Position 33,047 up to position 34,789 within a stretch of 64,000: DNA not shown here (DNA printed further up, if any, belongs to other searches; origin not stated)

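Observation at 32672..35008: Compact radical-SAM/SPASM maturase operon followed by a Cys-rich, poly-Gly-tailed 102-aa ORF: candidate archaeal RiPP cluster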

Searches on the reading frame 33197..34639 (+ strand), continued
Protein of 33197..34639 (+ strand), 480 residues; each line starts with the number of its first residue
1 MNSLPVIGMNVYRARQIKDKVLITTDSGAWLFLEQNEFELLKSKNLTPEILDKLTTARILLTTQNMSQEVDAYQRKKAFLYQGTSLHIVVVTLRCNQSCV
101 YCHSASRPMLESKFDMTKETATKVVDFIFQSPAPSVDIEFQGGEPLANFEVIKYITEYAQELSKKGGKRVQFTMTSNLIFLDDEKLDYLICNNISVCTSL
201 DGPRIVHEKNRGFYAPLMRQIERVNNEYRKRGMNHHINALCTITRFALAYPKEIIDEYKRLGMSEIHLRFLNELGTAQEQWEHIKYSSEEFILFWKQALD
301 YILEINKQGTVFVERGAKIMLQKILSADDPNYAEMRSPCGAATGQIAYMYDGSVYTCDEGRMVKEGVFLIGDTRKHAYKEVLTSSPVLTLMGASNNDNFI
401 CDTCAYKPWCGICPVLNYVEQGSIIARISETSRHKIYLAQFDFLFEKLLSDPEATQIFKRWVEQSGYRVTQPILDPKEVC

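Call 54: find_related_loci(query=window:33197-34636:+, collection=metagenome_contigs, flank=4000)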
Query window:33197-34636:+ (480 aa) in metagenome_contigs; peptide patterns used: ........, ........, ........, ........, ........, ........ (x = any residue, [..] = any of these).
32 stretches matched a pattern; 1 encode a relative of the query (tblastn E <= 1e-3); 1 distinct loci.
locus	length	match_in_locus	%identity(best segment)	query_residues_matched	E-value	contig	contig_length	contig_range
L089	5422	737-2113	35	14-464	5e-84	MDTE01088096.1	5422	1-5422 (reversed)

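Call 78: search_protein_families(library=ncbifam, proteins=[L016:6480-7373:+, L005:6424-7257:+, L002:5676-7361:+, L054:3336-4298:-, L083:6629-7672:+, L086:6916-8475:+, L035:6398-7498:+, L077:6782-8728:+], max_evalue=0.00001)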
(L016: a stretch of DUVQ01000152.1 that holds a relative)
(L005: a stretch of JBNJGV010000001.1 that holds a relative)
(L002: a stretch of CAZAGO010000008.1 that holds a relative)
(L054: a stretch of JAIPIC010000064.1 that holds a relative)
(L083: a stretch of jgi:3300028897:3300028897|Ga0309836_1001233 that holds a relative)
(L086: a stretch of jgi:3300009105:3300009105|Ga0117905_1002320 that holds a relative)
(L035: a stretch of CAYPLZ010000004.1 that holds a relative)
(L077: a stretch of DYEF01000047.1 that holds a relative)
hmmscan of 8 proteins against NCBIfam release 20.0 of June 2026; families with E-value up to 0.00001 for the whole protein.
L016:6480-7373:+ (297 aa): 33 families (the best 25 are shown)
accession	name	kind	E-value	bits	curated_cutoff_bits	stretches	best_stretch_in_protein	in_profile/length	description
NF038332.1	rSAM_rare_HxsC4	exception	5.7e-27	94.7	500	1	16-211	23-224/335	radical SAM protein HxsC4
TIGR03977.1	rSAM_pair_HxsC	equivalog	2.7e-23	82.3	267.9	1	10-236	28-261/292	His-Xaa-Ser system radical SAM maturase HxsC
TIGR04545.1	rSAM_ahbD_hemeb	equivalog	8.5e-23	81.3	500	1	12-194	5-188/339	heme b synthase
TIGR04133.1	rSAM_w_lipo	hypoth_equivalog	9e-20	70.9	425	1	12-187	29-208/350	TIGR04133 family radical SAM/SPASM protein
TIGR02109.1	PQQ_syn_pqqE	equivalog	3.8e-19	68.8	381.35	1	5-169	5-170/358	pyrroloquinoline quinone biosynthesis protein PqqE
NF045646.2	rSAM_Se_TrsS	equivalog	3.8e-19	68.6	490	1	9-167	88-250/441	radical SAM (seleno)protein TrsS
TIGR04051.1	rSAM_NirJ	equivalog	1.2e-18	67.2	515.45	1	11-168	6-163/354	heme d1 biosynthesis radical SAM protein NirJ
TIGR04546.1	rSAM_ahbC_deAc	equivalog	1.4e-18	66.8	650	1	10-169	42-201/390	12,18-didecarboxysiroheme deacetylase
NF045574.1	sacti_mat_StsB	exception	3.8e-18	65.6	625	1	13-169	102-257/466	StsB family radical SAM/SPASM domain sactipeptide maturase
TIGR02668.1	moaA_archaeal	equivalog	9.3e-18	64.2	325.25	1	11-168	14-173/303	GTP 3',8-cyclase MoaA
TIGR04053.2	TIGR04053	equivalog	1.9e-17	63.6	395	1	6-186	7-191/366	TIGR04053 family radical SAM/SPASM domain-containing protein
NF038283.1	viperin_w_prok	equivalog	8e-17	61.3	180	1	13-173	8-180/281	viperin family antiviral radical SAM protein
TIGR02666.1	moaA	equivalog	1.1e-16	60.7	284.05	1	12-156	15-167/336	GTP 3',8-cyclase MoaA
TIGR04303.1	GeoRSP_rSAM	equivalog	1.8e-15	57.4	400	1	12-165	6-161/325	GeoRSP system radical SAM/SPASM protein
NF001199.0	PRK00164.2-1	equivalog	2e-15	56.7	231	1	11-164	16-171/308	GTP 3',8-cyclase MoaA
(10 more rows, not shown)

L005:6424-7257:+ (277 aa): 22 families
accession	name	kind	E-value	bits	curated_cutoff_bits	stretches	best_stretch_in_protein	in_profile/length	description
TIGR03977.1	rSAM_pair_HxsC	equivalog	1e-52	178.8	267.9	1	3-259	29-290/292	His-Xaa-Ser system radical SAM maturase HxsC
NF038332.1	rSAM_rare_HxsC4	exception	9.4e-22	77.6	500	1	1-220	16-243/335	radical SAM protein HxsC4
NF045574.1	sacti_mat_StsB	exception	5.3e-10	38.7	625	1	5-159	102-257/466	StsB family radical SAM/SPASM domain sactipeptide maturase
TIGR04055.1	rSAM_NirJ2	equivalog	9.8e-10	38.4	500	1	6-211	7-213/326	putative heme d1 biosynthesis radical SAM protein NirJ2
TIGR04054.1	rSAM_NirJ1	equivalog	1.6e-09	36.9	650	1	5-179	42-216/387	putative heme d1 biosynthesis radical SAM protein NirJ1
NF041298.1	rSAM_mat_DynA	equivalog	3.8e-09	36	450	1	36-192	50-205/356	dynobactin maturation radical SAM/SPASM protein DynA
TIGR04545.1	rSAM_ahbD_hemeb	equivalog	4.3e-09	36.3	500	1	5-199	6-203/339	heme b synthase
NF049973.1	radical_Rv1681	equivalog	3.7e-08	32.7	380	1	9-161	82-237/326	Rv1681 family radical SAM protein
TIGR04167.1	rSAM_SeCys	equivalog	3.9e-08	32.9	300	1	1-190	10-204/303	arsenosugar biosynthesis radical SAM (seleno)protein ArsS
TIGR04051.1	rSAM_NirJ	equivalog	6.9e-08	31.8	515.45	1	5-161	8-166/354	heme d1 biosynthesis radical SAM protein NirJ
TIGR02668.1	moaA_archaeal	equivalog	1.3e-07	30.9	325.25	1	2-204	13-217/303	GTP 3',8-cyclase MoaA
TIGR04317.1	W_rSAM_matur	equivalog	1.5e-07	30.9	380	1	2-211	7-220/349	tungsten cofactor oxidoreductase radical SAM maturase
TIGR04251.1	SCM_rSAM_ScmF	equivalog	1.8e-07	30.9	400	1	4-181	9-192/353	SynChlorMet cassette radical SAM/SPASM protein ScmF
NF050035.1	rSAM_WgK_link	exception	4.5e-07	29.2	650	1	2-159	12-169/367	radical SAM/SPASM peptide maturase WgkB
TIGR04250.1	SCM_rSAM_ScmE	equivalog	7.2e-07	28.4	400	1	1-160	5-167/358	SynChlorMet cassette radical SAM/SPASM protein ScmE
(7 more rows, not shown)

L002:5676-7361:+ (561 aa): 35 families (the best 25 are shown)
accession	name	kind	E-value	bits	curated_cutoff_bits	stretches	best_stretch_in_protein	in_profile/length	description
NF038332.1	rSAM_rare_HxsC4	exception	2.9e-29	102.3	500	1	6-223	18-242/335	radical SAM protein HxsC4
TIGR02668.1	moaA_archaeal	equivalog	3.6e-21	75.4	325.25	1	6-183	14-190/303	GTP 3',8-cyclase MoaA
TIGR04545.1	rSAM_ahbD_hemeb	equivalog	1.5e-20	73.9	500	1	8-187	6-185/339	heme b synthase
TIGR04133.1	rSAM_w_lipo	hypoth_equivalog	4.2e-20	72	425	1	10-231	32-253/350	TIGR04133 family radical SAM/SPASM protein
TIGR04546.1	rSAM_ahbC_deAc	equivalog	1.8e-19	69.8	650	1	9-222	46-253/390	12,18-didecarboxysiroheme deacetylase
TIGR03977.1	rSAM_pair_HxsC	equivalog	2e-19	69.6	267.9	1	10-231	33-259/292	His-Xaa-Ser system radical SAM maturase HxsC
TIGR04055.1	rSAM_NirJ2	equivalog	2.4e-19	70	500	1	11-183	9-180/326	putative heme d1 biosynthesis radical SAM protein NirJ2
NF001199.0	PRK00164.2-1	equivalog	8e-19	67.9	231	1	6-169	16-180/308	GTP 3',8-cyclase MoaA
TIGR03961.1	rSAM_PTO1314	hypoth_equivalog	9.9e-19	67.8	306.05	1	7-203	28-215/332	PTO1314 family radical SAM protein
TIGR04054.1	rSAM_NirJ1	equivalog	1.3e-18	66.8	650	1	11-215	45-243/387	putative heme d1 biosynthesis radical SAM protein NirJ1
TIGR04317.1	W_rSAM_matur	equivalog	1.6e-18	66.9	380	1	1-177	3-184/349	tungsten cofactor oxidoreductase radical SAM maturase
NF050035.1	rSAM_WgK_link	exception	7.8e-18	64.6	650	1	9-171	16-178/367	radical SAM/SPASM peptide maturase WgkB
NF045646.2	rSAM_Se_TrsS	equivalog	2.9e-17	62.3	490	1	4-167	88-254/441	radical SAM (seleno)protein TrsS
TIGR04250.1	SCM_rSAM_ScmE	equivalog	4.2e-17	62.1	400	1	51-163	53-164/358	SynChlorMet cassette radical SAM/SPASM protein ScmE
TIGR04251.1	SCM_rSAM_ScmF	equivalog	2.8e-16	59.9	400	1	10-178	12-183/353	SynChlorMet cassette radical SAM/SPASM protein ScmF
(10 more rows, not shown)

L054:3336-4298:- (320 aa): 49 families (the best 25 are shown)
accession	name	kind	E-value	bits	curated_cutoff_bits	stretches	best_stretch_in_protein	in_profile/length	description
NF047865.1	rSAM_PapB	equivalog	1.8e-37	129.3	340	1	10-293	6-322/330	PapB family radical SAM/SPASM ranthipeptide maturase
TIGR04068.1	rSAM_ocin_clost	equivalog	3.1e-20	72.5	500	1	5-113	82-207/462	Cys-rich peptide radical SAM maturase CcpM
TIGR03974.1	rSAM_six_Cys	equivalog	4e-18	65.5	425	1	13-174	103-289/451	thioether cross-link-forming SCIFF peptide maturase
TIGR04115.1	rSAM_Cxxx_rpt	equivalog_domain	7.3e-18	65.2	350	1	10-291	5-329/359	radical SAM peptide maturase, CXXX-repeat target family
TIGR04084.1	rSAM_AF0577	subfamily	3.9e-16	58.9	225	1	11-179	1-170/347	TIGR04084 family radical SAM/SPASM domain-containing protein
NF040492.1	not_ScfB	exception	7.9e-16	58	855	1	13-292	101-420/450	ScfB-related radical SAM/SPASM orphan maturase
TIGR03978.1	rSAM_paired_1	equivalog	1.1e-15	57.4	370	1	11-170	87-269/466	His-Xaa-Ser system radical SAM maturase HxsB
NF038170.1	lachnocin_rSAM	equivalog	1.8e-14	53.5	550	1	1-113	70-199/440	lachnocin radical SAM maturase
TIGR04163.1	rSAM_cobopep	equivalog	1.2e-13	50.6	375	1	12-133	69-211/428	peptide-modifying radical SAM enzyme CbpB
TIGR04064.1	rSAM_nif11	equivalog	1.2e-13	50.6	518.7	1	10-126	81-220/459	nif11-like peptide radical SAM maturase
NF041707.1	rSAM_YhhB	equivalog_domain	7.9e-13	48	445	1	13-113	8-128/369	cyclophane-forming radical SAM/SPASM peptide maturase YhhB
NF038283.1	viperin_w_prok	equivalog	3.1e-12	46.3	180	1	13-112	8-119/281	viperin family antiviral radical SAM protein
TIGR04250.1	SCM_rSAM_ScmE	equivalog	3.2e-12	46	400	1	11-146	7-153/358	SynChlorMet cassette radical SAM/SPASM protein ScmE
TIGR04051.1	rSAM_NirJ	equivalog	6.5e-11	41.8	515.45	1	13-146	8-151/354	heme d1 biosynthesis radical SAM protein NirJ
TIGR03906.1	quino_hemo_SAM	equivalog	1.4e-10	40.4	453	1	12-284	99-411/467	quinohemoprotein amine dehydrogenase maturation protein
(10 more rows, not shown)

L083:6629-7672:+ (347 aa): 55 families (the best 25 are shown)
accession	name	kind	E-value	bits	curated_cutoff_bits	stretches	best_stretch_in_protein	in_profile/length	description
NF047865.1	rSAM_PapB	equivalog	5.8e-40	137.5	340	1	15-218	6-214/330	PapB family radical SAM/SPASM ranthipeptide maturase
TIGR04068.1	rSAM_ocin_clost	equivalog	1.1e-39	136.7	500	1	6-217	78-300/462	Cys-rich peptide radical SAM maturase CcpM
TIGR04064.1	rSAM_nif11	equivalog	1.5e-30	106.4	518.7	1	10-153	76-226/459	nif11-like peptide radical SAM maturase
TIGR03978.1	rSAM_paired_1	equivalog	6.2e-30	104.4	370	1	16-172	87-248/466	His-Xaa-Ser system radical SAM maturase HxsB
TIGR03906.1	quino_hemo_SAM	equivalog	4.9e-29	101.3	453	1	12-170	94-260/467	quinohemoprotein amine dehydrogenase maturation protein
TIGR03974.1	rSAM_six_Cys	equivalog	3.8e-27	95.3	425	1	15-196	100-289/451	thioether cross-link-forming SCIFF peptide maturase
NF040492.1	not_ScfB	exception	1.1e-26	93.7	855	1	15-245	98-334/450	ScfB-related radical SAM/SPASM orphan maturase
NF035951.1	rSAM_RumMC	equivalog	2.9e-26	92.2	720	1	8-154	108-262/510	RumMC family radical SAM sactipeptide maturase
NF041298.1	rSAM_mat_DynA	equivalog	4e-25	88.6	450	1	19-193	8-186/356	dynobactin maturation radical SAM/SPASM protein DynA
TIGR03942.1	sulfatase_rSAM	equivalog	1.4e-24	86.9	349.45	1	19-156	8-153/363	anaerobic sulfatase maturase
TIGR04115.1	rSAM_Cxxx_rpt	equivalog_domain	3.6e-21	76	350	1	15-217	5-220/359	radical SAM peptide maturase, CXXX-repeat target family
NF038170.1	lachnocin_rSAM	equivalog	3.8e-21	75.5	550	1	11-165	75-236/440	lachnocin radical SAM maturase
TIGR04261.1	rSAM_GlyRichRpt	subfamily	1.6e-20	73.5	310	1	19-185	4-179/363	cyclophane-forming radical SAM/SPASM peptide maturase GrrM/OscB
NF038107.1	rSAM_NF038107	equivalog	3.4e-20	72.2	600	1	8-176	81-261/444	Cys-every-fifth radical SAM/SPASM peptide maturase CefB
TIGR04051.1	rSAM_NirJ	equivalog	8.8e-19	67.7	515.45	1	19-176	9-161/354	heme d1 biosynthesis radical SAM protein NirJ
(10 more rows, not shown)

L086:6916-8475:+ (519 aa): 59 families (the best 25 are shown)
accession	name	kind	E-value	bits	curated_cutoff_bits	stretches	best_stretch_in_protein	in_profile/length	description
NF047865.1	rSAM_PapB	equivalog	2e-75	254.1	340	1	10-323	6-330/330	PapB family radical SAM/SPASM ranthipeptide maturase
TIGR03906.1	quino_hemo_SAM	equivalog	8.9e-58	196.1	453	1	9-349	96-454/467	quinohemoprotein amine dehydrogenase maturation protein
TIGR03974.1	rSAM_six_Cys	equivalog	1.5e-53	182.3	425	1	11-336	101-443/451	thioether cross-link-forming SCIFF peptide maturase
TIGR04064.1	rSAM_nif11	equivalog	1.6e-52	178.8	518.7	1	7-350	78-441/459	nif11-like peptide radical SAM maturase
NF040492.1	not_ScfB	exception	6.8e-51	173.5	855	1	10-336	98-442/450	ScfB-related radical SAM/SPASM orphan maturase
TIGR04068.1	rSAM_ocin_clost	equivalog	2.4e-38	132.2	500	1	6-137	83-224/462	Cys-rich peptide radical SAM maturase CcpM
TIGR04115.1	rSAM_Cxxx_rpt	equivalog_domain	3e-35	122.4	350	1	11-340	6-358/359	radical SAM peptide maturase, CXXX-repeat target family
TIGR04084.1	rSAM_AF0577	subfamily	7.4e-32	110.6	225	1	12-312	2-288/347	TIGR04084 family radical SAM/SPASM domain-containing protein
TIGR03978.1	rSAM_paired_1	equivalog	1e-28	100.3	370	1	10-355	86-462/466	His-Xaa-Ser system radical SAM maturase HxsB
TIGR04163.1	rSAM_cobopep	equivalog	2.6e-22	79.2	375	1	11-346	68-420/428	peptide-modifying radical SAM enzyme CbpB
NF035951.1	rSAM_RumMC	equivalog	7e-22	77.8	720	1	3-145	108-259/510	RumMC family radical SAM sactipeptide maturase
NF038170.1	lachnocin_rSAM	equivalog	1.1e-21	77.2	550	1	7-308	76-394/440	lachnocin radical SAM maturase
TIGR04148.1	GG_samocin_CFB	equivalog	9.2e-21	74.5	300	1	11-147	21-172/411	radical SAM peptide maturase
TIGR04280.1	geopep_mat_rSAM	hypoth_equivalog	1.5e-19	70.3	400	1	7-106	84-186/428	geopeptide radical SAM maturase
TIGR04083.1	rSAM_pep_methan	hypoth_equivalog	4e-19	68.7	300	1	10-334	3-335/376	TIGR04083 family peptide-modifying radical SAM enzyme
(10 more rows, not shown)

L035:6398-7498:+ (366 aa): 73 families (the best 25 are shown)
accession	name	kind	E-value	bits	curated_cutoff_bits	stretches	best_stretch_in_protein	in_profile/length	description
TIGR04082.1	rSAM_for_selen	equivalog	8.1e-48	163.4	350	1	5-333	195-515/516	thio(seleno)oxazole modification radical SAM maturase SbtM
TIGR04340.1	rSAM_ACGX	hypoth_equivalog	9e-45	153.4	400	2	8-210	2-200/341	radical SAM/SPASM domain protein, ACGX system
TIGR04053.2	TIGR04053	equivalog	4.2e-39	134.8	395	2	5-221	4-216/366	TIGR04053 family radical SAM/SPASM domain-containing protein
NF041298.1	rSAM_mat_DynA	equivalog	6e-36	124.2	450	1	16-338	8-344/356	dynobactin maturation radical SAM/SPASM protein DynA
TIGR04545.1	rSAM_ahbD_hemeb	equivalog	3.6e-35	122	500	2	12-222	3-208/339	heme b synthase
TIGR04055.1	rSAM_NirJ2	equivalog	7.5e-35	121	500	1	12-333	3-322/326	putative heme d1 biosynthesis radical SAM protein NirJ2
TIGR03962.1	mycofact_rSAM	equivalog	2.2e-33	115.9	265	1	11-334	14-332/339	mycofactocin radical SAM maturase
TIGR04133.1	rSAM_w_lipo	hypoth_equivalog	7.3e-33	113.9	425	1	10-316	25-332/350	TIGR04133 family radical SAM/SPASM protein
TIGR04054.1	rSAM_NirJ1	equivalog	9.1e-33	113.4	650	1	12-217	39-238/387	putative heme d1 biosynthesis radical SAM protein NirJ1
TIGR04051.1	rSAM_NirJ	equivalog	1e-32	113.5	515.45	1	13-197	6-184/354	heme d1 biosynthesis radical SAM protein NirJ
TIGR04546.1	rSAM_ahbC_deAc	equivalog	1e-32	113.4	650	1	11-222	41-246/390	12,18-didecarboxysiroheme deacetylase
NF050035.1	rSAM_WgK_link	exception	1.5e-32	113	650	2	4-183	4-177/367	radical SAM/SPASM peptide maturase WgkB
TIGR04303.1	GeoRSP_rSAM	equivalog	4.4e-32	112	400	1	10-334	6-325/325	GeoRSP system radical SAM/SPASM protein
TIGR02109.1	PQQ_syn_pqqE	equivalog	1.2e-31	110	381.35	1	12-335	10-332/358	pyrroloquinoline quinone biosynthesis protein PqqE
TIGR04347.1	pseudo_SAM_Halo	equivalog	3.9e-29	102.1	525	1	12-181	41-203/390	TIGR04347 family pseudo-SAM/SPASM protein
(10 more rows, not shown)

L077:6782-8728:+ (648 aa): 52 families (the best 25 are shown)
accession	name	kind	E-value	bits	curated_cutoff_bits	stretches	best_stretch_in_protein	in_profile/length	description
NF038332.1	rSAM_rare_HxsC4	exception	1.3e-57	195.5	500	2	327-643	14-335/335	radical SAM protein HxsC4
TIGR02668.1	moaA_archaeal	equivalog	3e-46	157.8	325.25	2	19-206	16-203/303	GTP 3',8-cyclase MoaA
NF001199.0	PRK00164.2-1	equivalog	1.6e-41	142.5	231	2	19-169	18-170/308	GTP 3',8-cyclase MoaA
TIGR04055.1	rSAM_NirJ2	equivalog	4.2e-36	125.1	500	2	21-170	8-157/326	putative heme d1 biosynthesis radical SAM protein NirJ2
TIGR02109.1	PQQ_syn_pqqE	equivalog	1e-34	120.1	381.35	2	18-198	12-191/358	pyrroloquinoline quinone biosynthesis protein PqqE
TIGR02666.1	moaA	equivalog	4e-33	114.8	284.05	2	22-168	19-174/336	GTP 3',8-cyclase MoaA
TIGR04545.1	rSAM_ahbD_hemeb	equivalog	2.3e-32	112.8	500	2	21-197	8-185/339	heme b synthase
TIGR03977.1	rSAM_pair_HxsC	equivalog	4.8e-32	111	267.9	2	331-562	29-257/292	His-Xaa-Ser system radical SAM maturase HxsC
TIGR04317.1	W_rSAM_matur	equivalog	9.6e-32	110.4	380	2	331-540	8-214/349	tungsten cofactor oxidoreductase radical SAM maturase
TIGR04347.1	pseudo_SAM_Halo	equivalog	2.4e-28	99.5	525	2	6-182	29-207/390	TIGR04347 family pseudo-SAM/SPASM protein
NF045646.2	rSAM_Se_TrsS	equivalog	9.7e-28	96.9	490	2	16-171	89-251/441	radical SAM (seleno)protein TrsS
TIGR04054.1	rSAM_NirJ1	equivalog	4e-27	94.8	650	2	21-156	44-183/387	putative heme d1 biosynthesis radical SAM protein NirJ1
NF038283.1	viperin_w_prok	equivalog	5.4e-27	94.7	180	2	334-489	9-169/281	viperin family antiviral radical SAM protein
TIGR04546.1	rSAM_ahbC_deAc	equivalog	7.9e-27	94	650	2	9-167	33-193/390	12,18-didecarboxysiroheme deacetylase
TIGR04466.1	rSAM_BlsE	equivalog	1.9e-25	90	400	2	331-518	7-183/327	cytosylglucuronate decarboxylase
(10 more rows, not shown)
